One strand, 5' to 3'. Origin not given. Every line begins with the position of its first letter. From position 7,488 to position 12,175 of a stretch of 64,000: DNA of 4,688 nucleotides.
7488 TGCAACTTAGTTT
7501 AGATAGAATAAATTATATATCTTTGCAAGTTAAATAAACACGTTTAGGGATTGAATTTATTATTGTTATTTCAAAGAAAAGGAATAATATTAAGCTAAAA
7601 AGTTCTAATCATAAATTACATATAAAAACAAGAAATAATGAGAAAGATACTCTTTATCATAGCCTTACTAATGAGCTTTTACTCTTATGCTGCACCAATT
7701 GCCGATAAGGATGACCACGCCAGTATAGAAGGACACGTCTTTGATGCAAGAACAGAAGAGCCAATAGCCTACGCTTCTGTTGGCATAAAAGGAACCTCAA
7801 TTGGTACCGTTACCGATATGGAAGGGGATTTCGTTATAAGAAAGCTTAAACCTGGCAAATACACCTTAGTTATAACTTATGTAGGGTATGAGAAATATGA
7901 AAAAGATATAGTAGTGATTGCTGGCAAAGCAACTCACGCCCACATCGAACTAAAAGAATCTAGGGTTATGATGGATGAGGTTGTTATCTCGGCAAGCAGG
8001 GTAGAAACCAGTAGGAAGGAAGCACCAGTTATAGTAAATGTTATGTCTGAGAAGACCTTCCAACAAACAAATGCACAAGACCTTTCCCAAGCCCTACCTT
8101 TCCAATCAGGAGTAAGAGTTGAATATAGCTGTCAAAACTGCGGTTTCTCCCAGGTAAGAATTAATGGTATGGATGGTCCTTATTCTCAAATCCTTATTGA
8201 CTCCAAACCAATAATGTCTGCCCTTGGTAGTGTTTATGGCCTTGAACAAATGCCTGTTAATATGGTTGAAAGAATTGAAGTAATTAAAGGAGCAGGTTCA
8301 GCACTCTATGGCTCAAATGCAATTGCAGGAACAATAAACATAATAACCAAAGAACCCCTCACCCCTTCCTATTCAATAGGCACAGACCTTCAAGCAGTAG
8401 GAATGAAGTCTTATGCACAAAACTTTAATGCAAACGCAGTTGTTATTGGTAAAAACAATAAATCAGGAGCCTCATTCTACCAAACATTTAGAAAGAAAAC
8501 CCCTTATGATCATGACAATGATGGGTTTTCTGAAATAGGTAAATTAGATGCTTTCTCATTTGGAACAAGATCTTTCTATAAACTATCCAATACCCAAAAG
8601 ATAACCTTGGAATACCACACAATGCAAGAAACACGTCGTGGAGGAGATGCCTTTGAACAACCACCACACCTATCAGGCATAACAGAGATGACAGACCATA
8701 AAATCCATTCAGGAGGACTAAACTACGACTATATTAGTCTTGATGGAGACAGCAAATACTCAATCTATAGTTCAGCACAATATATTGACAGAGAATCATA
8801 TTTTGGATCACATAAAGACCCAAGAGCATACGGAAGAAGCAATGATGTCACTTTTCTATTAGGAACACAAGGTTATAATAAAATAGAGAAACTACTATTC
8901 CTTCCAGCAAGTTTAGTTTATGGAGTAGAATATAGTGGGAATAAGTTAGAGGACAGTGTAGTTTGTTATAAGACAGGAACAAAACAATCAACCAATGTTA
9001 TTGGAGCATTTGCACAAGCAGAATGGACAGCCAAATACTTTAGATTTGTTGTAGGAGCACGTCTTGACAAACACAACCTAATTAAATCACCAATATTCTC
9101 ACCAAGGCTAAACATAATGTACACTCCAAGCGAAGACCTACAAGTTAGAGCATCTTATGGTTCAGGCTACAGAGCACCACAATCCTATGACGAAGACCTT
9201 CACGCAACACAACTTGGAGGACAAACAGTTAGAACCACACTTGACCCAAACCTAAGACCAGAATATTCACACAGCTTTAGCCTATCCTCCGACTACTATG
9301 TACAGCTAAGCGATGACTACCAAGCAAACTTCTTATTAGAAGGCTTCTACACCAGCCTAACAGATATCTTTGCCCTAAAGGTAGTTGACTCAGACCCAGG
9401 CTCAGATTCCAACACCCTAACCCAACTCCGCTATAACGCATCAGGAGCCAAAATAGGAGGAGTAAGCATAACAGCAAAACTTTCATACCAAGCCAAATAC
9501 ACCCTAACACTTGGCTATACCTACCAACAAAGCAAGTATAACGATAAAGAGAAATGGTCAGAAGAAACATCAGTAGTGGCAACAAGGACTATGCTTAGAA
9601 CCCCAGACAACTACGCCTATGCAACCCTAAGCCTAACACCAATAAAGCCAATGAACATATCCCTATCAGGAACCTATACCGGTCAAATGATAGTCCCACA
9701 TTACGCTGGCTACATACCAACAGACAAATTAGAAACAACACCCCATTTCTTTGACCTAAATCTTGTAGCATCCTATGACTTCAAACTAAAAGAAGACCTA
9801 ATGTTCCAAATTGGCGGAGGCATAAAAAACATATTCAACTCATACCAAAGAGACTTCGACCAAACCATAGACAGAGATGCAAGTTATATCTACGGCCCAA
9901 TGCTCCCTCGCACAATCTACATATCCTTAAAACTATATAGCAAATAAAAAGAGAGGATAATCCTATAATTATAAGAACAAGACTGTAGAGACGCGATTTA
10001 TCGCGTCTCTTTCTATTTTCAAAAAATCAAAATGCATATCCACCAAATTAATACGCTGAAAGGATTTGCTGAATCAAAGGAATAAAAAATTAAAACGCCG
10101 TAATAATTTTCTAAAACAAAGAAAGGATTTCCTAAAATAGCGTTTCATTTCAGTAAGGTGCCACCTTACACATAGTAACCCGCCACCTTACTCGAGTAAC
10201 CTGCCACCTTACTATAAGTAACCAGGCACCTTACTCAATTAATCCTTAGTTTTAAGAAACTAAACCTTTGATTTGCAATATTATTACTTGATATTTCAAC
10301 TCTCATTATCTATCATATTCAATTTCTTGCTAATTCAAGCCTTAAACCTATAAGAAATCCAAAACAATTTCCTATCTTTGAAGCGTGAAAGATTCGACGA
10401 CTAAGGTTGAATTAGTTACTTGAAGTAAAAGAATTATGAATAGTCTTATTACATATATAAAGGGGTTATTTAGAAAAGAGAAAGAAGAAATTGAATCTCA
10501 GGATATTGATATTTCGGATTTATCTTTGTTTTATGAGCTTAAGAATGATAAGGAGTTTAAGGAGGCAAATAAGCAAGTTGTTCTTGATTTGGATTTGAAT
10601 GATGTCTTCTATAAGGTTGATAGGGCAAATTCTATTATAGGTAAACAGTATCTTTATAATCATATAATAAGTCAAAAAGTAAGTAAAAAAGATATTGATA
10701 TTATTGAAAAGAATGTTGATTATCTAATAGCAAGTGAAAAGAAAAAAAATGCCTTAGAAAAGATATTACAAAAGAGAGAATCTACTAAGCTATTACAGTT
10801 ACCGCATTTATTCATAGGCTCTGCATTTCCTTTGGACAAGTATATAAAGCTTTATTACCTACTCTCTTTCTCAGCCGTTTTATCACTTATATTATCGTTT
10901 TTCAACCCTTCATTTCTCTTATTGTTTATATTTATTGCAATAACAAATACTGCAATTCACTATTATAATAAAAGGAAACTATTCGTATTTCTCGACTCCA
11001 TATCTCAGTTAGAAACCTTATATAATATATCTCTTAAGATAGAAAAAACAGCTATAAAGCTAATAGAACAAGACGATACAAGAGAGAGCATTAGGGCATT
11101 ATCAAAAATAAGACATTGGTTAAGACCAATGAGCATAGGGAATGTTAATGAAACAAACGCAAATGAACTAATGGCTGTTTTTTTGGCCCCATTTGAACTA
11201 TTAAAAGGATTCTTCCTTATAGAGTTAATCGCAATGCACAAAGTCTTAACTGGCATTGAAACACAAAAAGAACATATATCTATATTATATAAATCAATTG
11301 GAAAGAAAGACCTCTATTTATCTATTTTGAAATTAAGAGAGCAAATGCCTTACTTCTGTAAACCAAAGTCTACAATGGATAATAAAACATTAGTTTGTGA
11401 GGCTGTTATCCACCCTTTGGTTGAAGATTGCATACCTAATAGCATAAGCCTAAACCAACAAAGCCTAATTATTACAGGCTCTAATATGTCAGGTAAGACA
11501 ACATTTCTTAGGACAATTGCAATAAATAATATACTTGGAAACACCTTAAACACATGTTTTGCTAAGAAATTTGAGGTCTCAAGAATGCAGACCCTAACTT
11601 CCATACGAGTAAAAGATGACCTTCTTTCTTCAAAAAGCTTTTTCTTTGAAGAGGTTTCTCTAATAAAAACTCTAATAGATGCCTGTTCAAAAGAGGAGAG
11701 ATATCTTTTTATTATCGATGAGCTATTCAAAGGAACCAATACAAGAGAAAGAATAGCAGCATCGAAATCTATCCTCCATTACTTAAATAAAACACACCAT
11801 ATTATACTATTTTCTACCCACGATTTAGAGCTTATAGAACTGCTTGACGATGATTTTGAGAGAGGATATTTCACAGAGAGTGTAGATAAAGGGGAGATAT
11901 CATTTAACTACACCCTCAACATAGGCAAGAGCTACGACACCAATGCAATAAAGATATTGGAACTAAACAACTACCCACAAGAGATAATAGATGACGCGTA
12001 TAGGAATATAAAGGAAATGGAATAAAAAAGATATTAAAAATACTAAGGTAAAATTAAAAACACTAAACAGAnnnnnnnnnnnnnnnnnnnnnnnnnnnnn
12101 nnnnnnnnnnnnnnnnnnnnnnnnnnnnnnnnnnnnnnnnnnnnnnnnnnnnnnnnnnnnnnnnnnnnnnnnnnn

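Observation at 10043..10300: Composite non-coding element upstream of the MutS-related gene: dispersed 31-nt core, four phased operator-like words and a 36-bp box shared with the 60.5-kb gap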

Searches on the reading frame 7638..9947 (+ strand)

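Call 16: search_protein_families(library=pfam, proteins=[window:7638-9947:+])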
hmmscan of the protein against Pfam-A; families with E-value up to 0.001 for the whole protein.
window:7638-9947:+ (769 aa): 6 families
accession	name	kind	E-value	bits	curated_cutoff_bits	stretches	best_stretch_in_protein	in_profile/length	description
PF00593.30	TonB_dep_Rec_b-barrel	-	5.6e-31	109.3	27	1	320-732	28-436/436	TonB dependent receptor-like, beta-barrel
PF13715.12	CarbopepD_reg_2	-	5.8e-26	90.8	32.2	1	30-117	1-88/88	CarboxypepD_reg-like domain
PF07715.20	Plug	-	1.2e-22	80.9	23.9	1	126-232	2-107/107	TonB-dependent Receptor Plug Domain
PF13620.12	CarboxypepD_reg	-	3e-17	63.2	32.3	1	29-105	1-81/82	Carboxypeptidase regulatory-like domain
PF09430.16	EMC7_beta-sandw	-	0.00088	19.9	26.6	0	54-142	20-103/122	ER membrane protein complex subunit 7, beta-sandwich domain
PF08308.17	PEGA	-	0.00091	19.5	20.8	0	67-108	29-70/71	PEGA domain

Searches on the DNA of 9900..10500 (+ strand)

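Call 12: search_rna_families(source=window, start=9900, end=10500, threshold=evalue, max_evalue=10)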
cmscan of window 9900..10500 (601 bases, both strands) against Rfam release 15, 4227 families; matches with E-value up to 10: 10.
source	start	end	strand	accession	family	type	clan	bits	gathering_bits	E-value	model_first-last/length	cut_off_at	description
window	10064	10114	-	RF01096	PK-HAV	Cis-reg;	-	27.4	50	0.3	1-56/56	no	HepA virus 3'-terminal pseudoknot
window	10017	10055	+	RF01359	CRISPR-DR46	Gene; CRISPR;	-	17.9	50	5.8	1-38/38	no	CRISPR RNA direct repeat element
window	10017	10062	-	RF01334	CRISPR-DR21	Gene; CRISPR;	-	17.7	48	3.4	1-37/37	no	CRISPR RNA direct repeat element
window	9977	10073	-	RF02053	STnc430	Gene; sRNA;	-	16.8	47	5.9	1-162/162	no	Enterobacterial sRNA STnc430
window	10213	10286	-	RF03168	c-di-GMP-I-UAU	Cis-reg; riboswitch;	CL00126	16.6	65.9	0.84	1-81/81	no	c-di-GMP-I-UAU riboswitch aptamer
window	9978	10061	-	RF02059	STnc50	Gene; sRNA;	-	16.3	55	7.2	1-84/84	no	Salmonella enterica sRNA STnc40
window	10030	10111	-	RF02716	sno_ncR3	Gene; snRNA; snoRNA; CD-box;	-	13.5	88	6.8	1-75/75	no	Small nucleolar RNA ncR3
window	10077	10189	-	RF01471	rliB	Gene; sRNA;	-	13.2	40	3.9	1-360/360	no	Listeria sRNA rliB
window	9988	10073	-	RF01412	BsrG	Gene; sRNA;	-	11.2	55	3.6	1-259/259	no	BsrG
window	10053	10148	-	RF02706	TeloSII_ncR30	Gene; sRNA;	-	10.3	86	7.7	1-226/226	no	TeloSII non coding RNA 30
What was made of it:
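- On Any Rfam RNA family: Nothing credible matches in 9900-10500 at E up to 10 (call 12).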

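Call 65: search_dna_similar(query=window:10040-10400:+, collection=plasmids, mode=distant, max_rows=10)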
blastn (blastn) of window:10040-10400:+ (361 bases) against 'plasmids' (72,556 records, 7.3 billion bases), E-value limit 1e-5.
No match.

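Call 66: search_dna_similar(query=window:10040-10400:+, collection=phages, mode=distant, max_rows=10)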
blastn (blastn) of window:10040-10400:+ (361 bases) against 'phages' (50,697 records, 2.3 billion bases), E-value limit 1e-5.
No match.
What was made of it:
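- The element has no match in the plasmid or phage collections (calls 65, 66).
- Tried and rejected: Plasmid and phage BLAST with the whole element: no match (calls 65, 66).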

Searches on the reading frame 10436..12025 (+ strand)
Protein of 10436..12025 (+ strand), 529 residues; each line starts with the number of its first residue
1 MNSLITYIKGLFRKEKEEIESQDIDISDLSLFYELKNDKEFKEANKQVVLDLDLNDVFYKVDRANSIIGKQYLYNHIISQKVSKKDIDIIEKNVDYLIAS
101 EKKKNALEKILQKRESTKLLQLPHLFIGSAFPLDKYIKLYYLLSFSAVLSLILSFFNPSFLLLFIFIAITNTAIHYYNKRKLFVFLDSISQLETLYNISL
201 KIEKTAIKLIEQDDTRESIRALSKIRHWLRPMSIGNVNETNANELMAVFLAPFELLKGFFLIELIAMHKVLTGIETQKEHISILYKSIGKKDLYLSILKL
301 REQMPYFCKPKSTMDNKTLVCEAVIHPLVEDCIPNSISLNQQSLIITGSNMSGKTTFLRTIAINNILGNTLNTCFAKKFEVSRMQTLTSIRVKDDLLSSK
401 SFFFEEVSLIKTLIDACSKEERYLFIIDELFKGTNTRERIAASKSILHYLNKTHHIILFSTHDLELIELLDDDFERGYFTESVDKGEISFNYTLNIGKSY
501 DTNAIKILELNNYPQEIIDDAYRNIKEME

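Call 16: search_protein_families(library=pfam, proteins=[window:10436-12025:+])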
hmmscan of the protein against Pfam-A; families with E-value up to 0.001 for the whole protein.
window:10436-12025:+ (529 aa): 1 family
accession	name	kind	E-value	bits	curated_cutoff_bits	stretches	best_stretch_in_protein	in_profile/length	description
PF00488.27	MutS_V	-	5.5e-27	95.4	30.2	1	344-529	1-188/188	MutS domain V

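Call 23: find_related_loci(query=window:10436-12025:+, collection=genome_contigs, flank=3000)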
Query window:10436-12025:+ (529 aa) in genome_contigs; peptide patterns used: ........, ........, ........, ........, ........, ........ (x = any residue, [..] = any of these).
70 stretches matched a pattern; 5 encode a relative of the query (tblastn E <= 1e-3); 4 distinct loci.
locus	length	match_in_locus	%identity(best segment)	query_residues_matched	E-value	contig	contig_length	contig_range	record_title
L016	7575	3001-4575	67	1-527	0e+0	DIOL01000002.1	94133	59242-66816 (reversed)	MAG TPA_asm: Bacteroidales bacterium UBA5515 UBA5515_contig_2183, whole genome shotgun sequence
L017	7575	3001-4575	67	1-527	0e+0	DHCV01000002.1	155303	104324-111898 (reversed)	MAG TPA_asm: Bacteroidales bacterium UBA4893 UBA4893_contig_917, whole genome shotgun sequence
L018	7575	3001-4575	82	1-527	0e+0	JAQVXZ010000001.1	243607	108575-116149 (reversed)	MAG: Bacteroidales bacterium isolate STF2_138 NODE_23_length_243607_cov_16.546287_Sandtown_F2, whole genome shotgun sequ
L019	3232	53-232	72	468-527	9e-22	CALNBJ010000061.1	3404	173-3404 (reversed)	MAG TPA_asm: uncultured Bacteroidales bacterium isolate SRR1561996_bin.64_CONCOCT_v1.1_MAG genome assembly, contig: ERZ7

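Call 55: find_encoding_contigs(protein=window:10436-12025:+, flank=1500, max_places=10)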
Protein window:10436-12025:+ (529 aa): 2 contigs read that carry it; 1 place shown.
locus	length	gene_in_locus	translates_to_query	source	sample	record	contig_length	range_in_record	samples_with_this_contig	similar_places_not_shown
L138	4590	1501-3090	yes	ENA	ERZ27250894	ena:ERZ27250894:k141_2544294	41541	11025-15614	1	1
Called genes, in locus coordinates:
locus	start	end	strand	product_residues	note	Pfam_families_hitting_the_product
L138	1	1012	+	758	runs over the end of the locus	PF13620:CarboxypepD_reg, PF13715:CarbopepD_reg_2, PF07715:Plug, PF00593:TonB_dep_Rec_b-barrel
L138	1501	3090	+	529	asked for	PF00488:MutS_V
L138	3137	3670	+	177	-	-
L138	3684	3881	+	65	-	-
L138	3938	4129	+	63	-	-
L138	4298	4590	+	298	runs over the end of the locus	-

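Call 57: find_related_loci(query=window:10436-12025:+, collection=metagenome_contigs, flank=1500)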
Query window:10436-12025:+ (529 aa) in metagenome_contigs; peptide patterns used: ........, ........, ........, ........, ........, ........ (x = any residue, [..] = any of these).
200 stretches matched a pattern; 5 encode a relative of the query (tblastn E <= 1e-3); 5 distinct loci.
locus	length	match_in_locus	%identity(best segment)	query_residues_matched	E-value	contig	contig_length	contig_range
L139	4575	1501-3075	67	1-527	0e+0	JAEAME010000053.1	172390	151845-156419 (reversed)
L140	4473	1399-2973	67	1-527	0e+0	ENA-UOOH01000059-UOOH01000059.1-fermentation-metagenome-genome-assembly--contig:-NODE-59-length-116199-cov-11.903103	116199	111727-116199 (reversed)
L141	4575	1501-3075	67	1-527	0e+0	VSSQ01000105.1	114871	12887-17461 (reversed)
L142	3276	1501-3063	63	1-522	0e+0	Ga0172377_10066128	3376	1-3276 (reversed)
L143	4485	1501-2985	36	32-529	1e-87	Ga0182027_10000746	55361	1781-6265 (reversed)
